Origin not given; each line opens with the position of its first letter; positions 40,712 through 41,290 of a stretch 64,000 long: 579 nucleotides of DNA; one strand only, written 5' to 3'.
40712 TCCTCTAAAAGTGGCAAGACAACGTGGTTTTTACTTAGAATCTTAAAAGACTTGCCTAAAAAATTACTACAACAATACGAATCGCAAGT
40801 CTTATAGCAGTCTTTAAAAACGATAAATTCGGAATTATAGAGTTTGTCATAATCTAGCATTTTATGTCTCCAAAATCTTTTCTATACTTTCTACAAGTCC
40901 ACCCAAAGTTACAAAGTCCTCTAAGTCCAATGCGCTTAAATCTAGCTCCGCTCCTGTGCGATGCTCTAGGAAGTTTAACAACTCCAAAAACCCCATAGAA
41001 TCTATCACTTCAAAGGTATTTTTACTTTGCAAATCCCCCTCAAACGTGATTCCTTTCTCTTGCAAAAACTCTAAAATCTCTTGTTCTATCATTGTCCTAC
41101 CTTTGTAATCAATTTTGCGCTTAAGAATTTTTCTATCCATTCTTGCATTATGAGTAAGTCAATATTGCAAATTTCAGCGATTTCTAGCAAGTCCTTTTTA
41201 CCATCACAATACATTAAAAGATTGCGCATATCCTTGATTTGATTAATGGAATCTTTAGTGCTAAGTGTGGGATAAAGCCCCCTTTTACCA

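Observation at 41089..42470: Unusual fusion: adenylation domain joined to a COG4310 aminopeptidase-like (DUF2172/DUF4910 + winged-helix) module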

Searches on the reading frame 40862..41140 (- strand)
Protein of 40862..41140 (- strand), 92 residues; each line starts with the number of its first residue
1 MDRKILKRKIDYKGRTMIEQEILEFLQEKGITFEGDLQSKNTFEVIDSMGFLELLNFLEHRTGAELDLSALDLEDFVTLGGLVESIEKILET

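Call 3: search_protein_families(library=pfam, proteins=[window:40862-41140:-], max_evalue=0.01)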
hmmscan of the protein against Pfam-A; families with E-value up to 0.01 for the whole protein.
window:40862-41140:- (92 aa): 0 families

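Call 73: search_protein_families(library=ncbifam, proteins=[window:40862-41092:-], max_evalue=1)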
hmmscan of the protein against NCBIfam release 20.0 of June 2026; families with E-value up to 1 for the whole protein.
window:40862-41092:- (76 aa): 4 families
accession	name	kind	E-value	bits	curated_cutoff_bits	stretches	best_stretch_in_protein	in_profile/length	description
NF058660.1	cispen_ACP_AmcB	equivalog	0.00054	20.1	80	1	29-73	34-78/80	cispentacin biosynthesis acyl carrier protein AmcB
NF003464.0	PRK05087.1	equivalog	0.0024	17.9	68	1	5-73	6-77/78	D-alanine--poly(phosphoribitol) ligase subunit DltC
NF005798.0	PRK07639.1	equivalog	0.027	14.9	100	1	29-72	37-80/91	petrobactin biosynthesis protein AsbD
NF002150.0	PRK00982.1-4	subfamily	0.039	14.2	66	1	19-72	27-77/80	acyl carrier protein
